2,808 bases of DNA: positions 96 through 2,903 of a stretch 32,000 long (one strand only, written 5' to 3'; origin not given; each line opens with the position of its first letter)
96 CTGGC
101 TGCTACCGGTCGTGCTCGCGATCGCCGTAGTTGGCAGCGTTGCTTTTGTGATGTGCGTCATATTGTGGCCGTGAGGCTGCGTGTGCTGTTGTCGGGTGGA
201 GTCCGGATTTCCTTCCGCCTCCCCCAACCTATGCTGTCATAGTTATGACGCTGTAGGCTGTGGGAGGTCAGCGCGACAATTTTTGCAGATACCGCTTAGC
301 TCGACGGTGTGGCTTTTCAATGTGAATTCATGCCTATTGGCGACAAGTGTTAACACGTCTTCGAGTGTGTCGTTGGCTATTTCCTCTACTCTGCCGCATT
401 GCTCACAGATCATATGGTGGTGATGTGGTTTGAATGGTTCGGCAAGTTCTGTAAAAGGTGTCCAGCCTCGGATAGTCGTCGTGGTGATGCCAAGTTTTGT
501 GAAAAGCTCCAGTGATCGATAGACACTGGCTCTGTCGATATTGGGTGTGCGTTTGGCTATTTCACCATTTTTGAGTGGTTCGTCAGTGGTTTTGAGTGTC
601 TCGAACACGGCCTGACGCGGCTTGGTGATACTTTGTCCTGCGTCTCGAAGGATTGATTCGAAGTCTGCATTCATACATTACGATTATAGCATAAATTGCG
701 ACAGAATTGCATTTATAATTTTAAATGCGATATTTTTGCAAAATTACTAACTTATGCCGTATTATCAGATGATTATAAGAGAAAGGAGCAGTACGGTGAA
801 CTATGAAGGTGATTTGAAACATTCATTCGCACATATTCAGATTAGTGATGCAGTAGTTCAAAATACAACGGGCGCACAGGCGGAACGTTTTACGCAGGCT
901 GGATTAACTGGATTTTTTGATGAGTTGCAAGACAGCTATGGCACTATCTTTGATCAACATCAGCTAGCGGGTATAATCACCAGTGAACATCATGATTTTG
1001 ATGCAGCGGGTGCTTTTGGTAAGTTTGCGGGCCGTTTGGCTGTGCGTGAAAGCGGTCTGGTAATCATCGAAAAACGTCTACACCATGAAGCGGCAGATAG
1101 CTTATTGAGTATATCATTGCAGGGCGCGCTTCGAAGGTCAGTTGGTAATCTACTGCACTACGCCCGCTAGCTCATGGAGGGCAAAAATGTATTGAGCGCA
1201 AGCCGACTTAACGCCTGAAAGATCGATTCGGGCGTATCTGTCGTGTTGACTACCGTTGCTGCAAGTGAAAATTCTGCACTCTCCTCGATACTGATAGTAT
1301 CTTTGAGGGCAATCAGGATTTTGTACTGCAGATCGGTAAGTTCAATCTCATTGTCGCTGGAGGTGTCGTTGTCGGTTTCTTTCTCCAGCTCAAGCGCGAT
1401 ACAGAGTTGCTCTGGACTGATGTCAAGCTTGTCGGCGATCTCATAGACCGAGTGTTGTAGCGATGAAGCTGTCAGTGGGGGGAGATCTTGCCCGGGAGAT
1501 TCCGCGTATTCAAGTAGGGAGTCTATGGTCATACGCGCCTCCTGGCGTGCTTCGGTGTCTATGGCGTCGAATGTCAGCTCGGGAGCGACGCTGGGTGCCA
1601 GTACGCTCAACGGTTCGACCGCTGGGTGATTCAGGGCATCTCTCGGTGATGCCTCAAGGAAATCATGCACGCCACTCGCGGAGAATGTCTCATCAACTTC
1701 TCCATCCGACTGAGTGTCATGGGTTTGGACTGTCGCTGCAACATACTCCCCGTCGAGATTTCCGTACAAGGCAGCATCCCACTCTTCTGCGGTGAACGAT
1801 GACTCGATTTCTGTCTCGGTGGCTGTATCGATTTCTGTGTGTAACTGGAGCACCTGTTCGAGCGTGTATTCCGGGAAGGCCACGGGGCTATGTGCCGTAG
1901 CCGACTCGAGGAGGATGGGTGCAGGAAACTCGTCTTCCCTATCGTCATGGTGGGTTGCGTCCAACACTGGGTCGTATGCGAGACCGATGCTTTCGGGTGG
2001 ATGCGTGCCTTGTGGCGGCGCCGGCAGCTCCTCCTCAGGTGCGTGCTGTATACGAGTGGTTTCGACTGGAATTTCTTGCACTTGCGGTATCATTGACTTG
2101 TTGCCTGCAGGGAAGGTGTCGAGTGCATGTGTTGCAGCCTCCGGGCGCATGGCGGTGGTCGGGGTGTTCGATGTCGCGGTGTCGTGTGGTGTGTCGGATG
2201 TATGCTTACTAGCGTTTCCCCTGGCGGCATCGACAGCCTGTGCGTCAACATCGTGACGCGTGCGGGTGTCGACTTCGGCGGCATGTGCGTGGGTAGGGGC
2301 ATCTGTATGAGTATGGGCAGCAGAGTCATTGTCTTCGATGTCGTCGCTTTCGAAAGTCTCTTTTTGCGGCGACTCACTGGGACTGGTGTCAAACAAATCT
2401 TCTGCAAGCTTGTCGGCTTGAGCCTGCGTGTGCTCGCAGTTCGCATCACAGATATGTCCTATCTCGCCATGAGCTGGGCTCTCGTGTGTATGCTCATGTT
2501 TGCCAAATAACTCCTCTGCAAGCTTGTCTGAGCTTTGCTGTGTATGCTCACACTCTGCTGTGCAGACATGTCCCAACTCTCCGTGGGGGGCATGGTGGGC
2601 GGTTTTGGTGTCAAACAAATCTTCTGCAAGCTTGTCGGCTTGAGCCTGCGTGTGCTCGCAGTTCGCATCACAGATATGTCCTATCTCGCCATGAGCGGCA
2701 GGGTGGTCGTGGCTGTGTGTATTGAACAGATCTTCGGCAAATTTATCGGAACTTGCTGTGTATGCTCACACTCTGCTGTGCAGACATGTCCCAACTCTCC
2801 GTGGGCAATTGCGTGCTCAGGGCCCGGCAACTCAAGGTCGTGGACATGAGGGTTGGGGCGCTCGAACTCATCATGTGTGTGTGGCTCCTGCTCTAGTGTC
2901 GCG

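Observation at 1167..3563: Fur-adjacent operon encoding an acidic protein with four copies of an unassigned His/Cys motif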

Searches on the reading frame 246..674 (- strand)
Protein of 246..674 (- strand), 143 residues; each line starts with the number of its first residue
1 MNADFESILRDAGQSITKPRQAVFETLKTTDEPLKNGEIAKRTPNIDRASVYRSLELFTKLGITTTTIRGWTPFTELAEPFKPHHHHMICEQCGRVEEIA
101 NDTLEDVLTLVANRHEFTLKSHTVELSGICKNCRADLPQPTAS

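Call 6: search_protein_families(library=pfam, max_evalue=1, proteins=[window:246-674:-])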
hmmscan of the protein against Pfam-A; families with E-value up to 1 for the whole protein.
window:246-674:- (143 aa): 4 families
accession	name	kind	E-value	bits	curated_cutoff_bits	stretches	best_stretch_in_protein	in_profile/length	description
PF01475.25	FUR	-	1.5e-20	74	23.1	1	13-126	3-120/121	Ferric uptake regulator family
PF09339.16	HTH_IclR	-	0.00043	20.4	22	1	22-63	7-47/52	IclR helix-turn-helix domain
PF01155.25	HypA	-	0.1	13.1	28.9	1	90-138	30-81/112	Hydrogenase/urease nickel incorporation, metallochaperone, hypA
PF08279.18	HTH_11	-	0.1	13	25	1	21-64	3-45/55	HTH domain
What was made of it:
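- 243..674 (-): Fur-family metal-sensing regulator (143 aa), probably Zur. PF01475, E 1.5e-20 (call 6).
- On Fur family (regulator 243..674): PF01475, E 1.5e-20, 74 bits against a cutoff of 23.1 (call 6).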

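Call 7: search_protein_families(library=ncbifam, max_evalue=1, proteins=[window:246-674:-])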
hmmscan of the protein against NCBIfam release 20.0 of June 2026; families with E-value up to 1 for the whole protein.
window:246-674:- (143 aa): 10 families
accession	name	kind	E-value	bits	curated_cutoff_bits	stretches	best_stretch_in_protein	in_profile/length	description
NF051892.1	TransRegFurBacil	equivalog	5.1e-22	78.5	220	1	10-135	13-145/149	ferric iron uptake transcriptional regulator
NF006999.0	PRK09462.1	equivalog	1.3e-15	57.3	146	1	4-133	3-136/148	ferric iron uptake transcriptional regulator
NF052545.1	TransRegPerRClab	equivalog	4.3e-15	55.9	180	1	4-135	3-136/138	transcriptional regulator PerR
NF047406.1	TransRegPerRTherm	equivalog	1.1e-13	51.5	200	1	15-137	5-129/130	manganese-dependent transcriptional regulator PerR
NF051891.1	TransRegFurHelico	equivalog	4.7e-12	46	200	1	9-135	18-147/148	ferric iron uptake transcriptional regulator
NF008646.0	PRK11639.1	equivalog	2e-09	37.4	167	1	44-134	56-147/171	zinc uptake transcriptional repressor Zur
NF047462.1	FUR_perox_PerRA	exception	8.9e-05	23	200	1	8-118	11-123/142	peroxide-responsive transcriptional repressor PerRA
NF045678.1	TransRegIrrA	equivalog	0.054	13.4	150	1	38-105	47-112/138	iron response transcriptional regulator IrrA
NF053606.1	Sta1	subfamily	0.14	12.3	80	1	21-63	23-63/100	Sta1 family transcriptional regulator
NF052368.1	antisigmaE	subfamily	0.39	10.6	50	0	79-95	23-39/48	anti-sigma factor family protein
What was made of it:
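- On Zur subfamily (zinc as effector): Fur models score higher than Zur: 78.5 and 57.3 bits against 37.4 (call 7).
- On COG0523 (CobW/ZigA/ZagA) zinc metallochaperones: No cobW or GTPase domain in A, B or C (calls 6, 7).
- Closest known: Zur regulons of Gram-positive bacteria. Different: The accessory proteins A, B and C have no homology to COG0523, ZinT, FolE2 or ribosomal paralogues (calls 6, 7).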

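Call 92: search_solved_structures(query=window:246-674:-, max_evalue=0.00001, show_alignments=2)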
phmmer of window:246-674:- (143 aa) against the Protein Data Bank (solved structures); distinct sequences matched with E-value up to 0.00001: 18.
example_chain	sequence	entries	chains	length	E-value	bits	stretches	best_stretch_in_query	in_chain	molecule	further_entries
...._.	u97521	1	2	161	2.8e-18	69.4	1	5-134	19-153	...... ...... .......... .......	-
4ets_A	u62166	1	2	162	2.8e-18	69.4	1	5-134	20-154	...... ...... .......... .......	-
9ire_A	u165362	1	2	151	2.1e-16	63.3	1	10-135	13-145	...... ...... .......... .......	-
2o03_A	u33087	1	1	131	1.5e-15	60.6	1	12-135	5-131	probable Zinc uptake regulation protein FurB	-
8j6w_A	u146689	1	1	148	1.9e-13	53.7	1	4-136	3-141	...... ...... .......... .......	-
2w57_A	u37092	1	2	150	5.3e-12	49.1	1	4-133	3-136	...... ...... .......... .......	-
2fe3_A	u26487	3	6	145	2.5e-11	46.9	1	8-134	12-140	Peroxide operon regulator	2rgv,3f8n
3eyy_A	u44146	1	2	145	4.4e-11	46.1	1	2-134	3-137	Putative iron uptake regulatory protein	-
3mwm_A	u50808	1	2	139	1.5e-09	41.1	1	44-134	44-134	Putative metal uptake regulation protein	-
7vo0_G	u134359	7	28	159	2.8e-09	40.3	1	44-134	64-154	Putative metal uptake regulation protein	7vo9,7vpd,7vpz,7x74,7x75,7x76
2xig_A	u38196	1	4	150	6.7e-08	35.8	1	17-134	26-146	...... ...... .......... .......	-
4raz_A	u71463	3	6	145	1.3e-07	34.9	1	5-130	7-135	DNA-binding transcriptional dual regulator of siderophore biosynthesis and transport(Fur f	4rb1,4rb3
4ray_A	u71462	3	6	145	4.1e-07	33.3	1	9-130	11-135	DNA-binding transcriptional dual regulator of siderophore biosynthesis and transport(Fur f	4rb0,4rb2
5fd5_A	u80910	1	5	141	5.2e-07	32.9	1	5-129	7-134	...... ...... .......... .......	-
5fd6_A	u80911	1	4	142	5.3e-07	32.9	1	5-129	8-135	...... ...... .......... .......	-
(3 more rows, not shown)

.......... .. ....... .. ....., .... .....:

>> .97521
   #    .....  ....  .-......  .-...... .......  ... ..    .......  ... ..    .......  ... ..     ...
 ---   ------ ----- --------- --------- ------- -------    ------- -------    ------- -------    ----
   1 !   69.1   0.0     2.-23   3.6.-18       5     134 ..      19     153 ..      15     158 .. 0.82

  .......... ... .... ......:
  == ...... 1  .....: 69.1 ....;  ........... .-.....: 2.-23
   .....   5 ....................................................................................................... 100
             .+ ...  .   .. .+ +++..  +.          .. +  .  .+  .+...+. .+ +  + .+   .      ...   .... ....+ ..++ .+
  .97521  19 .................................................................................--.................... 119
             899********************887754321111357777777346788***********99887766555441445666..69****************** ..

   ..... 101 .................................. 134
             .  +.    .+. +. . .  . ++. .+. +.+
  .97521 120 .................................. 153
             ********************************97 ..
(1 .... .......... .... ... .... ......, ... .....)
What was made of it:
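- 243..674 (-): Best PDB matches are mixed: C. jejuni Fur 2.8e-18, M. tuberculosis Zur 1.5e-15, PerR 2.5e-11 (call 92).
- On Zur subfamily (zinc as effector): PDB matches: Fur 2.8e-18, M. tuberculosis Zur 1.5e-15 (call 92).
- The best NCBIfam and PDB matches of the regulator are Fur proteins; Zur and PerR score lower but are significant (calls 7, 92).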

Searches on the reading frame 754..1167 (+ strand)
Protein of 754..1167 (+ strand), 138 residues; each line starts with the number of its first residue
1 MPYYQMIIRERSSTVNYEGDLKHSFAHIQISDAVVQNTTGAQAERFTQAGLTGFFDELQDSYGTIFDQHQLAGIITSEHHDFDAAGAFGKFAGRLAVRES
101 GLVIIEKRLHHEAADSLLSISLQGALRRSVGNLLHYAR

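Call 6: search_protein_families(library=pfam, max_evalue=1, proteins=[window:754-1167:+])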
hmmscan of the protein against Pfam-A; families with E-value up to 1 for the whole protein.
window:754-1167:+ (138 aa): 0 families

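Call 7: search_protein_families(library=ncbifam, max_evalue=1, proteins=[window:754-1167:+])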
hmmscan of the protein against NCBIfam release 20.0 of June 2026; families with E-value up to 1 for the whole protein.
window:754-1167:+ (138 aa): 0 families

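Call 75: search_solved_structures(query=A5, max_evalue=10)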
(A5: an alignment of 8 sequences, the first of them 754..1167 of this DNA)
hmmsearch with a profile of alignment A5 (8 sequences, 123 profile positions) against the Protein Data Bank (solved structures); distinct sequences matched with E-value up to 10: 20.
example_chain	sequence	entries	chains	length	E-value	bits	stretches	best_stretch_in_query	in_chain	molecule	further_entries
9lpl_A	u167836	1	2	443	0.015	18.8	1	47-96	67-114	3-oxoacyl-[acyl-carrier-protein] synthase 2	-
1b3n_A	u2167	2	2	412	0.016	18.7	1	47-96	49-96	PROTEIN (KETOACYL ACYL CARRIER PROTEIN SYNTHASE 2) | BETA-KETOACYL ACP SYNTHASE II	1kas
6okg_A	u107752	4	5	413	0.016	18.7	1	47-96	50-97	3-oxoacyl-[acyl-carrier-protein] synthase 2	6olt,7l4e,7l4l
2gfv_A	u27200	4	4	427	0.016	18.7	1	47-96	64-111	3-oxoacyl-[acyl-carrier-protein] synthase 2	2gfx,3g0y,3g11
2gfw_A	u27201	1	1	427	0.016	18.7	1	47-96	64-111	3-oxoacyl-[acyl-carrier-protein] synthase 2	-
2gfy_A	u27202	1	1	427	0.016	18.7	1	47-96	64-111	3-oxoacyl-[acyl-carrier-protein] synthase 2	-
3hnz_A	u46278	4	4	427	0.016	18.7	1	47-96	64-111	3-oxoacyl-[acyl-carrier-protein] synthase 2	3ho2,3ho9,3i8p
4hpq_C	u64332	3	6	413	0.29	14.6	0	18-72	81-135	Atg17 | KLTH0D15642p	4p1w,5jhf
8fjg_A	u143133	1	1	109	0.3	14.5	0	33-77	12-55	H12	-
7yu0_A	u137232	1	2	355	1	12.8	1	17-96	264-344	6-aminohexanoate-oligomer endohydrolase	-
5t59_C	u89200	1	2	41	1.1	12.8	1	21-45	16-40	KLLA0B13629p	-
5y0m_A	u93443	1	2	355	1.6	12.2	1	16-96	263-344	Endo-type 6-aminohexanoate oligomer hydrolase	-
5xyq_A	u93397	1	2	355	1.9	12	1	17-96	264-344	Endo-type 6-aminohexanoate oligomer hydrolase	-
5xys_A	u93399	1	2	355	1.9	12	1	17-96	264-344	Endo-type 6-aminohexanoate oligomer hydrolase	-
5xyp_A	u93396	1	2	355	1.9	12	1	17-96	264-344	Endo-type 6-aminohexanoate oligomer hydrolase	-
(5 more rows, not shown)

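Call 87: search_protein_families(library=padloc, max_evalue=0.01, proteins=[window:754-1167:+])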
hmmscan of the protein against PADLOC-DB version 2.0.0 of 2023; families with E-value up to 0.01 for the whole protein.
window:754-1167:+ (138 aa): 0 families

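Call 88: search_protein_families(library=phrogs, max_evalue=0.01, proteins=[window:754-1167:+])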
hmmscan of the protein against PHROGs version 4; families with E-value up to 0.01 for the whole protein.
window:754-1167:+ (138 aa): 0 families
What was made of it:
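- On Anti-phage defence or phage proteins: No hits for A, B or C (calls 87, 88).
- Tried and rejected: Pfam, NCBIfam, PADLOC and PHROGs found nothing for A, B or C (calls 6, 7, 87, 88).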

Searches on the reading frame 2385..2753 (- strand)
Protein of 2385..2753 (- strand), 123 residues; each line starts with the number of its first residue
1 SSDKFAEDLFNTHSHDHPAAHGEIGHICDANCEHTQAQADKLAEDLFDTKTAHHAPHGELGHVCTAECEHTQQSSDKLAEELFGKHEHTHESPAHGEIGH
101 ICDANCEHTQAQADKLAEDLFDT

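Call 48: search_protein_representatives(protein=window:2385-2753:-)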
Query: 123 residues. Proteins with E-value up to 0.001 (for the whole library): 19; up to 1e-10: 8; up to 1e-30: 4. The best 19 are listed.
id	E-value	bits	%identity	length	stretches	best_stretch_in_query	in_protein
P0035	4.3e-36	140.2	49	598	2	12-92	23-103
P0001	4.0e-35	137.1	93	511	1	51-123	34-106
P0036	6.0e-35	136.5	47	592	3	20-122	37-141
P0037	2.7e-32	128.0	58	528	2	51-121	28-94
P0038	2.3e-24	102.4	53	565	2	56-121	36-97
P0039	3.7e-21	92.0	49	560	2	20-122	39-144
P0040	1.7e-13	67.2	44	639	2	54-121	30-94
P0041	9.8e-11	58.3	43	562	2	23-122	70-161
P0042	1.3e-09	54.7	43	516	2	15-119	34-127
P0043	1.8e-09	54.2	57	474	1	52-104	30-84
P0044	2.3e-09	53.9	48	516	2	25-89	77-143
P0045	1.1e-08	51.7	33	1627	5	21-119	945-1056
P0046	6.7e-08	49.1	44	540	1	19-121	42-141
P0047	8.9e-08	48.7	41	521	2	24-121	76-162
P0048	5.6e-07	46.2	39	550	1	19-121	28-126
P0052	6.6e-04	36.2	41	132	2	17-69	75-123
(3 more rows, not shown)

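Call 90: find_encoding_contigs(protein=P0052, flank=5000, max_places=2)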
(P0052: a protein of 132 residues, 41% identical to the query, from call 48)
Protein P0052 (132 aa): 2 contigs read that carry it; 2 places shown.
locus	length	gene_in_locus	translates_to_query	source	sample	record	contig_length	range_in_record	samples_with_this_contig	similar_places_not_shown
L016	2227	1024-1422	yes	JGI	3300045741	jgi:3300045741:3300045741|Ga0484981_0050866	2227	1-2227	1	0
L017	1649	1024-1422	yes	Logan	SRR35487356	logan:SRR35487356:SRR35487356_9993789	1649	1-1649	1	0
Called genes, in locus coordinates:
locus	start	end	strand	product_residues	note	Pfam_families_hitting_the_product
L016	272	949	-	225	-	PF00027:cNMP_binding, PF13545:HTH_Crp_2, PF00325:Crp (weak)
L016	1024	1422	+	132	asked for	-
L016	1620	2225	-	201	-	?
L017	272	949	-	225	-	PF00027:cNMP_binding, PF13545:HTH_Crp_2, PF00325:Crp (weak)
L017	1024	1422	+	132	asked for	-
